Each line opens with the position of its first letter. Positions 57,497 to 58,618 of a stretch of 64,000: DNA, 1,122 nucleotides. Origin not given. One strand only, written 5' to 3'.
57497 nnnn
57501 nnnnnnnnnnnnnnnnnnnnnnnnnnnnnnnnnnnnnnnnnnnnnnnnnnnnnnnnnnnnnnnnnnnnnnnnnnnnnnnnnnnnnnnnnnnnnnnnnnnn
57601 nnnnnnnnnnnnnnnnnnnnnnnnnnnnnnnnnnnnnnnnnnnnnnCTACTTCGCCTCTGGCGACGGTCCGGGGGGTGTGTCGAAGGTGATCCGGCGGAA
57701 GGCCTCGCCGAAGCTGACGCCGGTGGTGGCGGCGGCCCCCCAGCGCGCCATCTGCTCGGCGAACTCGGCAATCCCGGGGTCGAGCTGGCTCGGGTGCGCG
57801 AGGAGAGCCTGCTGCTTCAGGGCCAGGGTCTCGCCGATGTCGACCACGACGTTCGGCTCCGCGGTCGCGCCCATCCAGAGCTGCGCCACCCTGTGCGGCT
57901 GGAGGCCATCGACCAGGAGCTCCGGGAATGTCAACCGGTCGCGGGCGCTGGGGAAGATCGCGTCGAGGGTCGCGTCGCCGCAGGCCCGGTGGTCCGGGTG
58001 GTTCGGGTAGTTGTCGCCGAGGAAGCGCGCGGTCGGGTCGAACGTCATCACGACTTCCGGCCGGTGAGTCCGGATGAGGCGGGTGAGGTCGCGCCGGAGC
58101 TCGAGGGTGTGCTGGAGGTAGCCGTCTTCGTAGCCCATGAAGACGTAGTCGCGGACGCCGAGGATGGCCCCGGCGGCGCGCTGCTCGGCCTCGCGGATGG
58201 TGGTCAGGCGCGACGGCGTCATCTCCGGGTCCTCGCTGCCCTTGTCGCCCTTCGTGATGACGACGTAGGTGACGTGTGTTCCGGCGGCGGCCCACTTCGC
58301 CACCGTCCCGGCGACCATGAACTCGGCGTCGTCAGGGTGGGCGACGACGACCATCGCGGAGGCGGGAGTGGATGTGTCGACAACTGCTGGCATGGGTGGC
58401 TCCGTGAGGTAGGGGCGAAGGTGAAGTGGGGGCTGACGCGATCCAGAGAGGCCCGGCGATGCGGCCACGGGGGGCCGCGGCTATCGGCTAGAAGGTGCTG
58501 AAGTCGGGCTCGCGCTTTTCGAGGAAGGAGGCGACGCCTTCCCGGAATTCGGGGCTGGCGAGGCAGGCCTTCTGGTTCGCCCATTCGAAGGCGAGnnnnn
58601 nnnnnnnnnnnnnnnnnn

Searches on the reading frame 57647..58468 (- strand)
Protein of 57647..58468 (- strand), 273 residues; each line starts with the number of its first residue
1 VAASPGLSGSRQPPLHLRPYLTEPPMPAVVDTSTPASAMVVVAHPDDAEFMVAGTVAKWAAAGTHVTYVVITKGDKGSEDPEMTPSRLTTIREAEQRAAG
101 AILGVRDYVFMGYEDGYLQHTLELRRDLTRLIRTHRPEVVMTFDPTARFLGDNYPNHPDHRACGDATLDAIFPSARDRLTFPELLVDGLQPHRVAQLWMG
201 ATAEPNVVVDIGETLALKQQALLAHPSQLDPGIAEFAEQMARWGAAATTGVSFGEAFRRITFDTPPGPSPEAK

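Call 8: search_protein_families(library=pfam, proteins=[window:57647-58468:-], max_evalue=0.01)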
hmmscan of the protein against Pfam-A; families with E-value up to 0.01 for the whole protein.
window:57647-58468:- (273 aa): 2 families
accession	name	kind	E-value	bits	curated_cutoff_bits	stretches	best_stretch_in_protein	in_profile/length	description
PF02585.22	PIG-L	-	2.1e-34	119.2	28.2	1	39-171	1-129/129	GlcNAc-PI de-N-acetylase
PF13579.12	Glyco_trans_4_4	-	0.0021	18.8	29.7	1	52-151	7-86/158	Glycosyl transferase 4-like domain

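Call 47: find_encoding_contigs(protein=window:57647-58393:-, flank=3000, max_places=10)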
Protein window:57647-58393:- (248 aa): no gene with exactly this product is on record in the collection.

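Call 48: list_cluster_members(proteins=[window:57650-58468:-, window:57650-58354:-, window:57650-58318:-, window:57650-58393:-])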
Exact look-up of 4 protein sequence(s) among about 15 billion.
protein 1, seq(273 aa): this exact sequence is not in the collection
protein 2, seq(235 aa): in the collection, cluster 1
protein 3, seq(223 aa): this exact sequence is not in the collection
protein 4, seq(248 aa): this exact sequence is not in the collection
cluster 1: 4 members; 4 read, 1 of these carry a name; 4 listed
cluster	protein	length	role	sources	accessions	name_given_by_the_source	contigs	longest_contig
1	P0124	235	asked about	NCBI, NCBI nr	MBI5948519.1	MAG: PIG-L family deacetylase [Chloroflexi bacterium] | PIG-L family deacetylase [Chloroflexota bacterium]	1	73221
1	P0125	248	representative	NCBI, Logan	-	-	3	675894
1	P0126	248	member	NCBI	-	-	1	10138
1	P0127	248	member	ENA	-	-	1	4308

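Call 49: find_encoding_contigs(protein=P0125, flank=5000, max_places=5)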
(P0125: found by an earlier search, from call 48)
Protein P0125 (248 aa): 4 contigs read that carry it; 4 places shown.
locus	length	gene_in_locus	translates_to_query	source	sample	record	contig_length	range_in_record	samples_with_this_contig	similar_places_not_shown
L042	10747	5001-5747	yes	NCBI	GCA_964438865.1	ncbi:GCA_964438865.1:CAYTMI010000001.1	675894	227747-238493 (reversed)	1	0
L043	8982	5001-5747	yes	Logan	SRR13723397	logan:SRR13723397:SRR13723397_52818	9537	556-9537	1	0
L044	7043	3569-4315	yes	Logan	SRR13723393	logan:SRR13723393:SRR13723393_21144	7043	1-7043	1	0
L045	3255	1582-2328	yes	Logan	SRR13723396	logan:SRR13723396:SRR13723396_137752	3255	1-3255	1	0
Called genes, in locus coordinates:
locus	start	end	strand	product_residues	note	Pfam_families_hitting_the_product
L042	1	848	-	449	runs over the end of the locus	PF03448:MgtE_N, PF00571:CBS, PF01769:MgtE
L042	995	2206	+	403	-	PF24249:DUF7452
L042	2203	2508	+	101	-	-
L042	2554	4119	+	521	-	-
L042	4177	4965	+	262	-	PF00378:ECH_1, PF16113:ECH_2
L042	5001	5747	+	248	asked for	PF02585:PIG-L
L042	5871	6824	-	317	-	PF00480:ROK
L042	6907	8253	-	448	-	PF00144:Beta-lactamase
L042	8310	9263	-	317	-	PF00106:adh_short, PF08659:KR, PF13561:adh_short_C2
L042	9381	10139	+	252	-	PF02585:PIG-L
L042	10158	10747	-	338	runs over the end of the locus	PF01073:3Beta_HSD, PF01370:Epimerase, PF02719:Polysacc_synt_2 (weak), PF04321:RmlD_sub_bind, PF05368:NmrA, PF13460:NAD_binding_10, PF16363:GDP_Man_Dehyd, PF07993:NAD_binding_4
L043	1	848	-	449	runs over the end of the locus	PF03448:MgtE_N, PF00571:CBS, PF01769:MgtE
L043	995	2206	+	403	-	PF24249:DUF7452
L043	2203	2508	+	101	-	-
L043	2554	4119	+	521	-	-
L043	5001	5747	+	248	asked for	PF02585:PIG-L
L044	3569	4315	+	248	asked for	PF02585:PIG-L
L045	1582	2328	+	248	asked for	PF02585:PIG-L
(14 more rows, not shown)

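Call 53: find_encoding_contigs(protein=P0126, flank=5000, max_places=4)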
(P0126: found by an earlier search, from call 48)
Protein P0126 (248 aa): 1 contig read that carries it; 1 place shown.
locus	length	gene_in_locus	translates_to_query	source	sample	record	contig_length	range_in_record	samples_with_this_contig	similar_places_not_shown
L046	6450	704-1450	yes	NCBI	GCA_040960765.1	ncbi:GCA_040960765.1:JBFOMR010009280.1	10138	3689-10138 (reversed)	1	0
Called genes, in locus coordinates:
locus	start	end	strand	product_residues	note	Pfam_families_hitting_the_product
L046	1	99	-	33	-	?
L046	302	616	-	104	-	PF04255:DUF433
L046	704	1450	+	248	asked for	PF02585:PIG-L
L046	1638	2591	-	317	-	PF00480:ROK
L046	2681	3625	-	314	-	PF00106:adh_short, PF08659:KR, PF13561:adh_short_C2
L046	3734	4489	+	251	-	PF02585:PIG-L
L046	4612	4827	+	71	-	-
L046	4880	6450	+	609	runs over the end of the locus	PF04960:Glutaminase, PF01740:STAS (weak), PF00027:cNMP_binding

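Call 54: find_encoding_contigs(protein=P0127, flank=5000, max_places=4)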
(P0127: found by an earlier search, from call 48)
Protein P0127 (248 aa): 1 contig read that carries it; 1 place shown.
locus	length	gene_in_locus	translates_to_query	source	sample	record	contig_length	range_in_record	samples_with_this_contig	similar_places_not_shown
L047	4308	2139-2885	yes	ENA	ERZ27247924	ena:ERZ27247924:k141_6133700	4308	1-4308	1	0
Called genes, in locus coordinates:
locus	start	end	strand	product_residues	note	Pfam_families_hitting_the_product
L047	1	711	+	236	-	?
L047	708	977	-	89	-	PF24732:ParE_like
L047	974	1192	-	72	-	-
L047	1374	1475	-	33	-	-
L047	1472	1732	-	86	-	PF18480:DUF5615 (weak)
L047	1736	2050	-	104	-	PF04255:DUF433 (weak)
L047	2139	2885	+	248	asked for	PF02585:PIG-L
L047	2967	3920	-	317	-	PF00480:ROK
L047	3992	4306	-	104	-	?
